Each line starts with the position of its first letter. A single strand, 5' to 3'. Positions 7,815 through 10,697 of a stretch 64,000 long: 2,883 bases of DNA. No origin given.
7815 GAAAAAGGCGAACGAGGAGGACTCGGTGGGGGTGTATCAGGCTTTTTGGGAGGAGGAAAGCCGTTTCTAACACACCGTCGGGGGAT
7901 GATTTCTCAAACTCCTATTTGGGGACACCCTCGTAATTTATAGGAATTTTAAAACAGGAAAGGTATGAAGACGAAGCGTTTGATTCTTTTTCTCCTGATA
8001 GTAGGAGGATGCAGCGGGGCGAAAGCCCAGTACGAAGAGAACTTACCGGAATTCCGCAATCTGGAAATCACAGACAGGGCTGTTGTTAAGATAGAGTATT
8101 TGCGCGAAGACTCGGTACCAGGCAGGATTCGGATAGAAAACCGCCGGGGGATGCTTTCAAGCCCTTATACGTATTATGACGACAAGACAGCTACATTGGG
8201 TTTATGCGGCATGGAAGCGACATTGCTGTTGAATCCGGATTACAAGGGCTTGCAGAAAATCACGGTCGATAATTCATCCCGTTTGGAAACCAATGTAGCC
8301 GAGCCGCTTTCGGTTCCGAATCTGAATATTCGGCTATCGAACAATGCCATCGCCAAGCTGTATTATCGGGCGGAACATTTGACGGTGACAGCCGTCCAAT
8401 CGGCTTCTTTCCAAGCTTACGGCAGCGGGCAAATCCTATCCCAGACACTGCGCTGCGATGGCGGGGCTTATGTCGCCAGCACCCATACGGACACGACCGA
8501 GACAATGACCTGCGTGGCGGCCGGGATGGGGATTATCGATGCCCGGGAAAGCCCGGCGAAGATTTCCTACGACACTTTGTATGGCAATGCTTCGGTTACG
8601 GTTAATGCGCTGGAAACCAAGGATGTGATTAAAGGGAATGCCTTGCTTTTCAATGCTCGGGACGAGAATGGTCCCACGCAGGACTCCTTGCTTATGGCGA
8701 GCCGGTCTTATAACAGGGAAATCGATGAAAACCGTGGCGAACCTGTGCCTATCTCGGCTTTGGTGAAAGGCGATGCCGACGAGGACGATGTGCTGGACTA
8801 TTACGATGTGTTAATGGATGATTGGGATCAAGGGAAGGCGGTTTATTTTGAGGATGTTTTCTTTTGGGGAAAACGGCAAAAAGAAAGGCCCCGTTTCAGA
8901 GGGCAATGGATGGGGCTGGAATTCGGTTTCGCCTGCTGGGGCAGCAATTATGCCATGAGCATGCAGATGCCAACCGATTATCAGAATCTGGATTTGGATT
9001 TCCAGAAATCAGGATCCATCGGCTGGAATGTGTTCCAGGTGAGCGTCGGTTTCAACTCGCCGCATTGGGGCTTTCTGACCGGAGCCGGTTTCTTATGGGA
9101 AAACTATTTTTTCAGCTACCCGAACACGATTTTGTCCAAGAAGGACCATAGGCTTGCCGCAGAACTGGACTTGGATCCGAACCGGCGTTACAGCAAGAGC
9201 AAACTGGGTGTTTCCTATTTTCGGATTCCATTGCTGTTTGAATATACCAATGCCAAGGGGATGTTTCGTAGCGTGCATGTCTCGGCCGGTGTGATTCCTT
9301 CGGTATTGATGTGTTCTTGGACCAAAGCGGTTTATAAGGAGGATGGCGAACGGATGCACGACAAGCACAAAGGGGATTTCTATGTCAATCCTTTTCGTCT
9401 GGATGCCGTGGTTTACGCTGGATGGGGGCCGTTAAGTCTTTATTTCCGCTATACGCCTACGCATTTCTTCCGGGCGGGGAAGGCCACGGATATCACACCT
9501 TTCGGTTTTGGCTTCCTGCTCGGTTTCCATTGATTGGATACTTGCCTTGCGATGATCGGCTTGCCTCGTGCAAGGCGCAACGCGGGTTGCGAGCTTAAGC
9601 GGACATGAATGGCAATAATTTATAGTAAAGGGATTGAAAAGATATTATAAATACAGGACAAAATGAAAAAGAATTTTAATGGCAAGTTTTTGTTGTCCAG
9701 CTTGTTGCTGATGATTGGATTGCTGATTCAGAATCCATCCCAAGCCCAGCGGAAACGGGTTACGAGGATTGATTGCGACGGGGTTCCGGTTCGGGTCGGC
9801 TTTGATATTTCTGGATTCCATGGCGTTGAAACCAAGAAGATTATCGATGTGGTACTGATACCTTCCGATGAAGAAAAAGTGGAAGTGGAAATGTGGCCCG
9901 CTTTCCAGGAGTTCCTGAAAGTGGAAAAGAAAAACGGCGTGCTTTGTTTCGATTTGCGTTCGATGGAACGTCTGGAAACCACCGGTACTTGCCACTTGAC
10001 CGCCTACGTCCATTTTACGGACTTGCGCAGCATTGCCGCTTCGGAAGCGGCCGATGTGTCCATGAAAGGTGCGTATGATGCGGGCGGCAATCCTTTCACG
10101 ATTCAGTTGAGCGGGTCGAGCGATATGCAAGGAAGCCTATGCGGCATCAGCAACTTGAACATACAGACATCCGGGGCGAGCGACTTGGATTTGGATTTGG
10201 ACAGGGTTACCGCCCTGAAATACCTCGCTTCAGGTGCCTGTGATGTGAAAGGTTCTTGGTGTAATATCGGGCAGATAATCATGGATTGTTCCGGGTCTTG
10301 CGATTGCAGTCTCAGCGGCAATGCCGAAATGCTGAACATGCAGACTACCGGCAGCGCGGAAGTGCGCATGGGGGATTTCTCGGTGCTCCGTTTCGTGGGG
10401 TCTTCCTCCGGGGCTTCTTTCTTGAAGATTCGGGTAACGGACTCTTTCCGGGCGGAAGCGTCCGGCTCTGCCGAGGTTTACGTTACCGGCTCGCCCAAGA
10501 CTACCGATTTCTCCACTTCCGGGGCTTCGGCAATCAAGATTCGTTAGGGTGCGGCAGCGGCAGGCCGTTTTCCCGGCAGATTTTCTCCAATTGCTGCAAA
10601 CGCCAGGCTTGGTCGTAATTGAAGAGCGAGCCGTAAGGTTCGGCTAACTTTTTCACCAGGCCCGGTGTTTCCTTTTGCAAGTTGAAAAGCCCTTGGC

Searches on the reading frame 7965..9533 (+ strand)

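Call 8: search_protein_families(library=pfam, proteins=[window:7965-9533:+], max_evalue=0.001)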
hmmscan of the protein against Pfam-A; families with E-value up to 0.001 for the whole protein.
window:7965-9533:+ (522 aa): 2 families
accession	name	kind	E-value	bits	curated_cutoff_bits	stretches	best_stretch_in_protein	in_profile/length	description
PF13568.12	OMP_b-brl_2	-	6.2e-06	26.8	27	1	326-497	16-167/175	Outer membrane protein beta-barrel domain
PF10988.14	DUF2807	-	8.5e-05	22.8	24.2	0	93-218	64-164/181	Putative auto-transporter adhesin, head GIN domain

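Call 10: search_protein_families(library=ncbifam, proteins=[window:7965-9533:+], max_evalue=0.01)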
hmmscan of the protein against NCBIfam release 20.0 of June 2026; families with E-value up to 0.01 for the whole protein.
window:7965-9533:+ (522 aa): 0 families

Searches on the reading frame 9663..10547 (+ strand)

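Call 8: search_protein_families(library=pfam, proteins=[window:9663-10547:+], max_evalue=0.001)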
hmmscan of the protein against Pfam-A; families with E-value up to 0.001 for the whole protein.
window:9663-10547:+ (294 aa): 1 family
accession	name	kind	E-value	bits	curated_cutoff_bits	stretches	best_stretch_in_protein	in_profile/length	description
PF10988.14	DUF2807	-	9.5e-26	91.1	24.2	2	52-178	2-121/181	Putative auto-transporter adhesin, head GIN domain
